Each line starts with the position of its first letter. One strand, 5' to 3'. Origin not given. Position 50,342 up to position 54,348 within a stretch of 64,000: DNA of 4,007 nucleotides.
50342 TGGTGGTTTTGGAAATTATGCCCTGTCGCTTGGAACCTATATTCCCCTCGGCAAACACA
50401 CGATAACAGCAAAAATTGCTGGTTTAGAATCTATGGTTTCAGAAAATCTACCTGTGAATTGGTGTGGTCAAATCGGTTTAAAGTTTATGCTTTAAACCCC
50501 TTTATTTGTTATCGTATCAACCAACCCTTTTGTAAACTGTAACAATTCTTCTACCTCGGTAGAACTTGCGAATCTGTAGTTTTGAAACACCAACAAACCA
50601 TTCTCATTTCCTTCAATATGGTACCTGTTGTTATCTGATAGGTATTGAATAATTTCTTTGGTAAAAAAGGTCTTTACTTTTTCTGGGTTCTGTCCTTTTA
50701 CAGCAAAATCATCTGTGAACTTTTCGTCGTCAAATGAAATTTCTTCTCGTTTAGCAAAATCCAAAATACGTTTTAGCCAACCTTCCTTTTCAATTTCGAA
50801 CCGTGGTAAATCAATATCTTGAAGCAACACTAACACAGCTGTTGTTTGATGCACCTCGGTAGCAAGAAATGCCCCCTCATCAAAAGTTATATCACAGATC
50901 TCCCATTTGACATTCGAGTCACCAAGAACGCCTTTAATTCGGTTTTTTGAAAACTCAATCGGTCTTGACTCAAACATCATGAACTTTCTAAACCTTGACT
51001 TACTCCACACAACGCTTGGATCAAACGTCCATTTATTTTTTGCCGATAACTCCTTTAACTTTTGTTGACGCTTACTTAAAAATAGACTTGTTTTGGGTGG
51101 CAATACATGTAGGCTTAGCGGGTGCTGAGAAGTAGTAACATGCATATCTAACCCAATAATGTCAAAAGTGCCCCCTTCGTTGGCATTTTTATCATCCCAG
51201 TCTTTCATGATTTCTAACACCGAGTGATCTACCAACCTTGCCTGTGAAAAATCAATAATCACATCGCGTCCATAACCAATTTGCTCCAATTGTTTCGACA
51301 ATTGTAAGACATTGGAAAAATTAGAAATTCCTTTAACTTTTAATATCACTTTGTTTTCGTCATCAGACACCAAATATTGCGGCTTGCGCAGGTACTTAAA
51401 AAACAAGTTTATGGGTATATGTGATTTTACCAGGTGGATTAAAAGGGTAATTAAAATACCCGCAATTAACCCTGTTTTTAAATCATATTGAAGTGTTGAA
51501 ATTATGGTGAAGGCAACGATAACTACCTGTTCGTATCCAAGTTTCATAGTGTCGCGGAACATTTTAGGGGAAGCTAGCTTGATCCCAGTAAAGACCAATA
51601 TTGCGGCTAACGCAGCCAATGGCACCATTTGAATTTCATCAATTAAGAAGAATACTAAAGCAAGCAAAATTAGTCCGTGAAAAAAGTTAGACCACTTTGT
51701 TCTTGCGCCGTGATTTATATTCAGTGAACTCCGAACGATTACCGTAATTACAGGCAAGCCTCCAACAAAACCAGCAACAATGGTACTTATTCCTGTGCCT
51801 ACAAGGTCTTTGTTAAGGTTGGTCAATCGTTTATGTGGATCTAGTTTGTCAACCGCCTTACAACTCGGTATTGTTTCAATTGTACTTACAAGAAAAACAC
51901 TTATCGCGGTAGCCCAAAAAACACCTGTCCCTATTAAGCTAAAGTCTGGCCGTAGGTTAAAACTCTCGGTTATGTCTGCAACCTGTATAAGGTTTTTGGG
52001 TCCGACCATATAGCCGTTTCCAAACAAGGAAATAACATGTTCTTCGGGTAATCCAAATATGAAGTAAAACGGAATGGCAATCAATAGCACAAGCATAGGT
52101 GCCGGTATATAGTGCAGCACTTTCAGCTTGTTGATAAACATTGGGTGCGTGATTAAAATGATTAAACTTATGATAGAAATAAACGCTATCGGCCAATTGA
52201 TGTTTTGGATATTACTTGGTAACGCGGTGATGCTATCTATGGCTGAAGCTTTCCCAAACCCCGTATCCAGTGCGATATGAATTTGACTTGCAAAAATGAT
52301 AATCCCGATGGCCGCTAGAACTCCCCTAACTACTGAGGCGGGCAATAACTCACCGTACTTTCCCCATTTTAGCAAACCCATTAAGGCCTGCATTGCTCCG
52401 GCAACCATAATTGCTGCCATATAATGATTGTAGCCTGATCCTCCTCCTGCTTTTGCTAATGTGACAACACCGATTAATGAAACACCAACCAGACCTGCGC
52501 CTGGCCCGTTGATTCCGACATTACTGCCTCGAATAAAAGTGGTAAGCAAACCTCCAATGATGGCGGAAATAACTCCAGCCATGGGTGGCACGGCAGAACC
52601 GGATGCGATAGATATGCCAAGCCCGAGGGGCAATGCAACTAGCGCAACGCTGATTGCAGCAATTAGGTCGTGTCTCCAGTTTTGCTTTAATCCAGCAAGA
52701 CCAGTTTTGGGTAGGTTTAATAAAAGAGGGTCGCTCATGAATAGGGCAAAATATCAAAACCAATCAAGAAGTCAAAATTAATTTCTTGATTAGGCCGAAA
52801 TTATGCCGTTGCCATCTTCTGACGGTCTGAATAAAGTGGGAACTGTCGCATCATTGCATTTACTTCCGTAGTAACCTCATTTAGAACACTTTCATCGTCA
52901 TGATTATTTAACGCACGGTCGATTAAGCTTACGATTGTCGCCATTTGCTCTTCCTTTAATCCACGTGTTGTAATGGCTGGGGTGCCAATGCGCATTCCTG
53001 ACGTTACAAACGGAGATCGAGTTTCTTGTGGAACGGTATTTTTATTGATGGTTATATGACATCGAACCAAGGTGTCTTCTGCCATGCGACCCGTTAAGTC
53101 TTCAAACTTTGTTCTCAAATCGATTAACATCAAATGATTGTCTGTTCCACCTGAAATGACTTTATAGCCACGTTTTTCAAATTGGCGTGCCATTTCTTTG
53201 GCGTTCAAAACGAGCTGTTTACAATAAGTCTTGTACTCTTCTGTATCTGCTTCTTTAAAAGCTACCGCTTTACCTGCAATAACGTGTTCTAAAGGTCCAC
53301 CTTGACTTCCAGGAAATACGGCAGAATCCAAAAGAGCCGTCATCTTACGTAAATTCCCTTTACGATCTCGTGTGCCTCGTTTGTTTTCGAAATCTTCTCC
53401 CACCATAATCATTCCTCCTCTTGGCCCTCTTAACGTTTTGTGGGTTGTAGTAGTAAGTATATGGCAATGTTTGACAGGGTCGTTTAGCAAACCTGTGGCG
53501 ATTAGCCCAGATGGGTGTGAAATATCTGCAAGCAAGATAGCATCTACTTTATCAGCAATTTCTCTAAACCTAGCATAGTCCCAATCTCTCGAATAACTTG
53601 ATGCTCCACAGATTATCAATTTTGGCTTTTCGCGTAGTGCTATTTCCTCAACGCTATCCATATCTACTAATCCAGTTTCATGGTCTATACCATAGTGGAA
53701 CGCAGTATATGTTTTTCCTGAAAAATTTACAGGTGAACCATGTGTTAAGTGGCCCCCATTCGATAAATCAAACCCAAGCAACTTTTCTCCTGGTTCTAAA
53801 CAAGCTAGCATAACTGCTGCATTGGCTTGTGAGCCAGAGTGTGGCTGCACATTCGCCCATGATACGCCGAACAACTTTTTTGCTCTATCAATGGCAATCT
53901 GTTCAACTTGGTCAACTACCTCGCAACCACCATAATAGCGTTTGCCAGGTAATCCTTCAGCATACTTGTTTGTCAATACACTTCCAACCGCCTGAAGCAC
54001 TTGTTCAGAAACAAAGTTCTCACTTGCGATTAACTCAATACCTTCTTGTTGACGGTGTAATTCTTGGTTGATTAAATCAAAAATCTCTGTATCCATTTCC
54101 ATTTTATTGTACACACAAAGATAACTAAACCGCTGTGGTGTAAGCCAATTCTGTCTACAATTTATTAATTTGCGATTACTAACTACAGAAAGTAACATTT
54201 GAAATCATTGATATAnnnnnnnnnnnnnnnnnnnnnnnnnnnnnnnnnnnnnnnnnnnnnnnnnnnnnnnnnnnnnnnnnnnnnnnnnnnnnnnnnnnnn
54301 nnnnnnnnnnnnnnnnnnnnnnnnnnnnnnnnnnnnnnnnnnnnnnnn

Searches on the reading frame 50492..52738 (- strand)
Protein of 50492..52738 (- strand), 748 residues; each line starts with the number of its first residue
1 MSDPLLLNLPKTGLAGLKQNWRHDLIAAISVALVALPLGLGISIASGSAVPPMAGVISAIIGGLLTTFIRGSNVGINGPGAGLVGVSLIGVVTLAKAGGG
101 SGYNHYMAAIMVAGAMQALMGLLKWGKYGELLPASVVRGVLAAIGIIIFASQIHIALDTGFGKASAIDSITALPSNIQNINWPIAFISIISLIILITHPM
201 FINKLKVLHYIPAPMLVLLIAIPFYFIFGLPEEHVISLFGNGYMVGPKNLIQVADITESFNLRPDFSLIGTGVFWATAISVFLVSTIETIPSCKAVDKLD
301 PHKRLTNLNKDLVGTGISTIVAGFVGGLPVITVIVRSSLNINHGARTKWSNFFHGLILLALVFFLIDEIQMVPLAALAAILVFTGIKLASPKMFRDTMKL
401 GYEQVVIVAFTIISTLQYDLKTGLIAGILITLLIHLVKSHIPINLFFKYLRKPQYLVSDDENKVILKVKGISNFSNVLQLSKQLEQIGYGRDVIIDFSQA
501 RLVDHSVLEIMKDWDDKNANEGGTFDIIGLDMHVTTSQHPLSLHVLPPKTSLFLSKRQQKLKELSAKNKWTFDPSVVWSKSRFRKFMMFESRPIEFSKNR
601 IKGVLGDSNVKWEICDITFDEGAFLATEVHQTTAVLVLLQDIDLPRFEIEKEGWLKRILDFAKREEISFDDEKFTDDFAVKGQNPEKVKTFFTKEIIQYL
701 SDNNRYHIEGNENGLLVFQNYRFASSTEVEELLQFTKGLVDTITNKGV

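Call 49: search_protein_families(library=pfam, proteins=[window:50492-52738:-], max_evalue=0.000001)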
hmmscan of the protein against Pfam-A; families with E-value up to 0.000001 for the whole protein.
window:50492-52738:- (748 aa): 1 family
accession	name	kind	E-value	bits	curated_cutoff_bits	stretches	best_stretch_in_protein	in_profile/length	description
PF00916.26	Sulfate_transp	-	3.8e-51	174.5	23.2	1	22-409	2-378/380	Sulfate permease family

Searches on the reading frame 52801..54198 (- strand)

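Call 49: search_protein_families(library=pfam, proteins=[window:52801-54198:-], max_evalue=0.000001)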
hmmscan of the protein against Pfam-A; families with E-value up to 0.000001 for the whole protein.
window:52801-54198:- (465 aa): 1 family
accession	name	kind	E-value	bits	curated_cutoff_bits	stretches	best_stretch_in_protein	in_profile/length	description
PF00464.25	SHMT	-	2.2e-164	547.2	27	1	34-426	3-399/399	Serine hydroxymethyltransferase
